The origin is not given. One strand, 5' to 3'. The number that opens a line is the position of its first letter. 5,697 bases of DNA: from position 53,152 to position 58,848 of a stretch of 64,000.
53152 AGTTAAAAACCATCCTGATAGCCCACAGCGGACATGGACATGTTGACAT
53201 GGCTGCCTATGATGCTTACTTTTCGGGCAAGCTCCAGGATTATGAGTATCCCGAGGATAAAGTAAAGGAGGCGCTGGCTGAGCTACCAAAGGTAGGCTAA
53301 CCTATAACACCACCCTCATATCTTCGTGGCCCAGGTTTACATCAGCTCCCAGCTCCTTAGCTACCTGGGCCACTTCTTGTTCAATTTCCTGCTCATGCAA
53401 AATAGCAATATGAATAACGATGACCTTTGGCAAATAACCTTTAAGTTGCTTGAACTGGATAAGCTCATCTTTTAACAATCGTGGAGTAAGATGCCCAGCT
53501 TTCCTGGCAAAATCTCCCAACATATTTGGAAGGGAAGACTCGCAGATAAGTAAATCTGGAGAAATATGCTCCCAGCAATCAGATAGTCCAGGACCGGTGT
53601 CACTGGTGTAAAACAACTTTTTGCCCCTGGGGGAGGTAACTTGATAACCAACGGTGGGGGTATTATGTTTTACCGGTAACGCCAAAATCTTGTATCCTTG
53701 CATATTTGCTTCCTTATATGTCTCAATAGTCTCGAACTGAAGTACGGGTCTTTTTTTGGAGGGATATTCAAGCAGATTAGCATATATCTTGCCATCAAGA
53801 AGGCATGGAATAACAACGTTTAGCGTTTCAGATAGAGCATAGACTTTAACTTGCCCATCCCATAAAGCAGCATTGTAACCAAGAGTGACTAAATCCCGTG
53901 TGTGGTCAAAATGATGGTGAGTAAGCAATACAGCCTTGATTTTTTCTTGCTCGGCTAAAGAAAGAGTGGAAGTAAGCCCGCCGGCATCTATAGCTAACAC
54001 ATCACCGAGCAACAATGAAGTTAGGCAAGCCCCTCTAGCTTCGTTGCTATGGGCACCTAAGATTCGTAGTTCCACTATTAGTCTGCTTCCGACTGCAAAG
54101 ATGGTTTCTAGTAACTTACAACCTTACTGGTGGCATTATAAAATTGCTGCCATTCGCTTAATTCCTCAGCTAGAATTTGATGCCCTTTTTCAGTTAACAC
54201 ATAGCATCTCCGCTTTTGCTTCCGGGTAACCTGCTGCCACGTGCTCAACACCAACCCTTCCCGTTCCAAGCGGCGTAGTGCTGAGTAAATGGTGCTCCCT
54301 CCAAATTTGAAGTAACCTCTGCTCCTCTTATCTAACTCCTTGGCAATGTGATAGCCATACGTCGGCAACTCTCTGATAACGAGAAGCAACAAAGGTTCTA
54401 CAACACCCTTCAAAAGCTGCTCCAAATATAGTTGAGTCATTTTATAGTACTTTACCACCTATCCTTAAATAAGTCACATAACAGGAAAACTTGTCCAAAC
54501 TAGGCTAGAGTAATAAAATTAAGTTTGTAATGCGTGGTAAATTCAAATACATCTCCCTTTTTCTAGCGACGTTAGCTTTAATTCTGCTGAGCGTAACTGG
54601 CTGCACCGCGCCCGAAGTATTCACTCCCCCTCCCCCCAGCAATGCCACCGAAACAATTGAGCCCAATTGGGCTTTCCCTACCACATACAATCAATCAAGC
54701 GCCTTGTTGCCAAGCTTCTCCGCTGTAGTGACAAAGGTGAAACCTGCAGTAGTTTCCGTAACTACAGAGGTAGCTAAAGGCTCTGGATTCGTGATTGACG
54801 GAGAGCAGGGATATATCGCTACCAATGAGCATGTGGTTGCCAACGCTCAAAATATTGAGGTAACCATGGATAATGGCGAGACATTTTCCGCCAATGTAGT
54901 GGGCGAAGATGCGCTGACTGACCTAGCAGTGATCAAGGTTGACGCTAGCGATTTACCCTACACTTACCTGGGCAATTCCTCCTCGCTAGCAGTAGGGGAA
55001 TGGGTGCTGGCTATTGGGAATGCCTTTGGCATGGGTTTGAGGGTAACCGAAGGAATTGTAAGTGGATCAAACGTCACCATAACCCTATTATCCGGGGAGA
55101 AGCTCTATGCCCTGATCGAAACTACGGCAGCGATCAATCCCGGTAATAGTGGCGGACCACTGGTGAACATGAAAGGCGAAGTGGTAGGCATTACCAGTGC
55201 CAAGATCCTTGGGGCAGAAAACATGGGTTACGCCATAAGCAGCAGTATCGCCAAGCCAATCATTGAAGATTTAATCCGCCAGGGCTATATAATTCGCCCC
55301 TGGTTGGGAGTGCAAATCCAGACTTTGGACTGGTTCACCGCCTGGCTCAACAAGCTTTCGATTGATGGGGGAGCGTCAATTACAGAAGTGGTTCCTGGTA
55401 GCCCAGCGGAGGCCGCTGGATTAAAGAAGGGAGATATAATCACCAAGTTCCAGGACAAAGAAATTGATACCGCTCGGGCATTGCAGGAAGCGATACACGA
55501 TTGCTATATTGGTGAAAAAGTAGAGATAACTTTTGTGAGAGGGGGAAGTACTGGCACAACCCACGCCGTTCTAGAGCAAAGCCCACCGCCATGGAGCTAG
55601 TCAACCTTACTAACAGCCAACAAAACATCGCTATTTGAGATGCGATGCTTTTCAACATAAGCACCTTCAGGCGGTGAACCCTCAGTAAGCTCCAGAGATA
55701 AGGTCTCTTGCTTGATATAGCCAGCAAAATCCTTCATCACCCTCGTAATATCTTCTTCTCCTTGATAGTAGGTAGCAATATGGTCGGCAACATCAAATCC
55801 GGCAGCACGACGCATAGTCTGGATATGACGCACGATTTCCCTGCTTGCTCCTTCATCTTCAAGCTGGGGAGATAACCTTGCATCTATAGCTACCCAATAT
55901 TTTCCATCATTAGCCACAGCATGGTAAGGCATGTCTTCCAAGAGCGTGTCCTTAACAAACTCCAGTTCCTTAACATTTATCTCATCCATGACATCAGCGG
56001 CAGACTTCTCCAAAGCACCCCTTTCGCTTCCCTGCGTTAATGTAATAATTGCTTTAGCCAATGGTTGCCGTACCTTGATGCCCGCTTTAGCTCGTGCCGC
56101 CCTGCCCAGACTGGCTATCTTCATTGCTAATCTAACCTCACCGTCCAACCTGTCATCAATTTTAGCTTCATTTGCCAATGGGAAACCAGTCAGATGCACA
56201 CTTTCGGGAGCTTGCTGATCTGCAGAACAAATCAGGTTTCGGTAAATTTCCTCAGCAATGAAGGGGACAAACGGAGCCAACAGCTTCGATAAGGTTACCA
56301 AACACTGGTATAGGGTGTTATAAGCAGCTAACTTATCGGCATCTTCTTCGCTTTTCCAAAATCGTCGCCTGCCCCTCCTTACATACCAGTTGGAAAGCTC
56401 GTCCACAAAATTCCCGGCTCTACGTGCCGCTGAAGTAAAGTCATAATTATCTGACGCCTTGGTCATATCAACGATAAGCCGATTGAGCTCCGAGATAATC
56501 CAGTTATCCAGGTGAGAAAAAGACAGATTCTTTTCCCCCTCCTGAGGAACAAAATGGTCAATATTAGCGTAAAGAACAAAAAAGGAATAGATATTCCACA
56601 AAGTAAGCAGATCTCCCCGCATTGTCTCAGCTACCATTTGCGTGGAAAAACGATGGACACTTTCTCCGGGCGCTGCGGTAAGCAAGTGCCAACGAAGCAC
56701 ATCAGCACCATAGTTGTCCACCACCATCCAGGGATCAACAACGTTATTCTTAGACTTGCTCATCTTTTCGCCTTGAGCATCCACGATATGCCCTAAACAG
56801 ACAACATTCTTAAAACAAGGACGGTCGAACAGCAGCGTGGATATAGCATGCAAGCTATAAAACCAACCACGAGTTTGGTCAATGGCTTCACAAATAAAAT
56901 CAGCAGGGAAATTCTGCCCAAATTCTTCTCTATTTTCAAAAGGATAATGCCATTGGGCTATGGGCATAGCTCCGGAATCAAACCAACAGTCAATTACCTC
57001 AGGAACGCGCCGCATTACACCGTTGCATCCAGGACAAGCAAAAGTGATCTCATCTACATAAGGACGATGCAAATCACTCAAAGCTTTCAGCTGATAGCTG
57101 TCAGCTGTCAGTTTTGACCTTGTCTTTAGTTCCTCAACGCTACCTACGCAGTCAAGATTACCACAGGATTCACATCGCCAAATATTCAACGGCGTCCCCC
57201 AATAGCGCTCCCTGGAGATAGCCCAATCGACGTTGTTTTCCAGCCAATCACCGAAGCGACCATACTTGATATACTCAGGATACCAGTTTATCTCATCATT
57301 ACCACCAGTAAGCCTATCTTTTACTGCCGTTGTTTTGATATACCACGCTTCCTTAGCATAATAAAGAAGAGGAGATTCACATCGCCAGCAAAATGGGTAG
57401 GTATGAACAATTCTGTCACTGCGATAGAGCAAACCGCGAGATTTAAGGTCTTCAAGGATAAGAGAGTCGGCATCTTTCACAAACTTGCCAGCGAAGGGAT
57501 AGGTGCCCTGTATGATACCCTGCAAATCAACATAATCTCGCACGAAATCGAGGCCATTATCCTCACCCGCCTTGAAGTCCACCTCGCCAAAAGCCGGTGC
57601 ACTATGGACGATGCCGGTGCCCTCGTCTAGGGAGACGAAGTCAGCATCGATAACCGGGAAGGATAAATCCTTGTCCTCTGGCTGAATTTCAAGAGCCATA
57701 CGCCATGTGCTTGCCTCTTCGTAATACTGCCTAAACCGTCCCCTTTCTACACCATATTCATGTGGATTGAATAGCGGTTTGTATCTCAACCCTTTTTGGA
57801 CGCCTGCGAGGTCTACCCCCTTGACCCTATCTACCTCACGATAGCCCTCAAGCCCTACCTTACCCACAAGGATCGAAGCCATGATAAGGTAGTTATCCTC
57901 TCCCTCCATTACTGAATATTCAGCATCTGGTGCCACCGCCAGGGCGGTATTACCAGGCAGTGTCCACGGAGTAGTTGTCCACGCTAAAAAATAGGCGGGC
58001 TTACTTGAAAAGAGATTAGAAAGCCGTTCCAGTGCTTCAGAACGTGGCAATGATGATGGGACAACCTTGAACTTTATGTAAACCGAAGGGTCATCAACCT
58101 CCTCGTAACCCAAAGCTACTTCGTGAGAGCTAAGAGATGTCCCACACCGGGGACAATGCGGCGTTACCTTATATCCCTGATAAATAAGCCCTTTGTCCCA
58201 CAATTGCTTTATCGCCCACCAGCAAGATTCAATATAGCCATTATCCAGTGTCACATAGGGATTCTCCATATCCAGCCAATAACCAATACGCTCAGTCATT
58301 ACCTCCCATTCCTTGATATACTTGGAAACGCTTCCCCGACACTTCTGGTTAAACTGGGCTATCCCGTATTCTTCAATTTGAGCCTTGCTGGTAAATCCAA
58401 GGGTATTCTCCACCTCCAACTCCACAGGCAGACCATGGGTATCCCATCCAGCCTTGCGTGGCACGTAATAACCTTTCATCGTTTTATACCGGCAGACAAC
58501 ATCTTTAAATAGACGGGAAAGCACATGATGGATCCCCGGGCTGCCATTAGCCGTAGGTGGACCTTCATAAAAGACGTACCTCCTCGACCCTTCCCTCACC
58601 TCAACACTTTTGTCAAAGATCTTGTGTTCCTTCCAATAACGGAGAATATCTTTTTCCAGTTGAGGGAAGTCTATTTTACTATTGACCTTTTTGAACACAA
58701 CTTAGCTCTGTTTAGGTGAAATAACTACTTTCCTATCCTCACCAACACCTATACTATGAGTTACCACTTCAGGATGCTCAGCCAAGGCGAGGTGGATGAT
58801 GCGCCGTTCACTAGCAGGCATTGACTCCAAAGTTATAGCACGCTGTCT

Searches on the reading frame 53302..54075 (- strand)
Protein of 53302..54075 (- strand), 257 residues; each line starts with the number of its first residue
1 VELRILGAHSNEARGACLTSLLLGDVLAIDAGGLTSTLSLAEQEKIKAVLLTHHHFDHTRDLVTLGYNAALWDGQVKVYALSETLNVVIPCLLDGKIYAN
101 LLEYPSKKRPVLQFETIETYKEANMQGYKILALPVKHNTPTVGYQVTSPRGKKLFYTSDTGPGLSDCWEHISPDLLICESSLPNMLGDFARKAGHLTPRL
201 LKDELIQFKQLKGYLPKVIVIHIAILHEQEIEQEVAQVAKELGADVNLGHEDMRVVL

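Call 56: search_protein_families(library=pfam, proteins=[window:53302-54075:-], max_evalue=0.0001)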
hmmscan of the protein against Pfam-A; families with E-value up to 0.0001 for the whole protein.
window:53302-54075:- (257 aa): 2 families
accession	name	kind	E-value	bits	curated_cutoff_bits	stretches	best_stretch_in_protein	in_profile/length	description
PF12706.13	Lactamase_B_2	-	1.6e-14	54.4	27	1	41-207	26-185/200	Beta-lactamase superfamily domain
PF00753.33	Lactamase_B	-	1.8e-05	25.2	22.7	1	29-63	20-61/196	Metallo-beta-lactamase superfamily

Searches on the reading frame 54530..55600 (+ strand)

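Call 56: search_protein_families(library=pfam, proteins=[window:54530-55600:+], max_evalue=0.0001)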
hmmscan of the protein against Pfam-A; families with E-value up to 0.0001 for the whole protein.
window:54530-55600:+ (356 aa): 5 families
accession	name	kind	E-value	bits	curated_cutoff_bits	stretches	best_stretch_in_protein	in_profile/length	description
PF13365.12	Trypsin_2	-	9.9e-32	111.1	27.6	1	84-221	1-144/144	Trypsin-like peptidase domain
PF13180.12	PDZ_2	-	6.5e-15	55.6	27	1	259-343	3-75/80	PDZ domain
PF00089.32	Trypsin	-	5.7e-14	52.9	20.6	1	74-238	15-213/220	Trypsin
PF17820.7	PDZ_6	-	3e-09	36.9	27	1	284-335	2-52/54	PDZ domain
PF00595.29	PDZ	-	1.4e-07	32.2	23.2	1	258-317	11-62/81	PDZ domain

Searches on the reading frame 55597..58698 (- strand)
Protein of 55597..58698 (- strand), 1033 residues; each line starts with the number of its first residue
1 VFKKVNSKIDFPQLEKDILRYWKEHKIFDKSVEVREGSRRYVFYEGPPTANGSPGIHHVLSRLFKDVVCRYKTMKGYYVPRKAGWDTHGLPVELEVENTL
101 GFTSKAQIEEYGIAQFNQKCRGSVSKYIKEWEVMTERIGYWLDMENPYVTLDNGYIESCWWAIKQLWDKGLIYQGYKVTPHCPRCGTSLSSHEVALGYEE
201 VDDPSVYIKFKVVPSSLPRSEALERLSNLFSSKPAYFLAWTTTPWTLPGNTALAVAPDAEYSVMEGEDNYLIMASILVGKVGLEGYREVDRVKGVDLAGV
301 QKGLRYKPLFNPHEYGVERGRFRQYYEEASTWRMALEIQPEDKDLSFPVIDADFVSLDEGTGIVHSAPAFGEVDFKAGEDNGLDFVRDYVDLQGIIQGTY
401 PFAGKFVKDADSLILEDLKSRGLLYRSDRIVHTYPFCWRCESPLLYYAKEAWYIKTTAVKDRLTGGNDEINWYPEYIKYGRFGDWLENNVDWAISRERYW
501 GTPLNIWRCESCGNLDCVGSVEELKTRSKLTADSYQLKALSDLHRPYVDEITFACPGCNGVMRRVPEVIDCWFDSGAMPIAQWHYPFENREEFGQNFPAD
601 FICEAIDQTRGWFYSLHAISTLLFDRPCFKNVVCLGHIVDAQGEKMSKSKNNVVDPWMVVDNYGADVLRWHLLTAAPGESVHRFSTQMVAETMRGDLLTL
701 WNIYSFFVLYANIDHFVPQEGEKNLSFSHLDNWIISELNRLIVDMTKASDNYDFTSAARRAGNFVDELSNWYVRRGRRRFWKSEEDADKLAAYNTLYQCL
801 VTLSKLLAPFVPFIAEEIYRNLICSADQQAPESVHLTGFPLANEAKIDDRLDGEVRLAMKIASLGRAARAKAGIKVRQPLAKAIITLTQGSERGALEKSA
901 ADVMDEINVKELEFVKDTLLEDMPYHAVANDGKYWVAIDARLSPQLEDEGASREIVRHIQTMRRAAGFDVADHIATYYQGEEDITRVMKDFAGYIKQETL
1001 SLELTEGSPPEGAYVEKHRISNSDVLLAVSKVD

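Call 56: search_protein_families(library=pfam, proteins=[window:55597-58698:-], max_evalue=0.0001)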
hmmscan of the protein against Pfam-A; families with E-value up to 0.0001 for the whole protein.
window:55597-58698:- (1033 aa): 4 families
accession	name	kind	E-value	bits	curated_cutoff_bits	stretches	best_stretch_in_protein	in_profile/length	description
PF00133.28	tRNA-synt_1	-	9.1e-121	403.9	22.7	1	18-679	2-409/414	tRNA synthetases class I (I, L, M and V)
PF08264.19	Anticodon_1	-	1.4e-33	116.3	25.1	1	731-882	1-146/148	Anticodon-binding domain of tRNA ligase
PF19302.4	DUF5915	-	2.3e-23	83.2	27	1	926-1031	92-194/195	Domain of unknown function (DUF5915)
PF09334.17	tRNA-synt_1g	-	1.6e-16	60.5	20.1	2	630-698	313-380/391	tRNA synthetases class I (M)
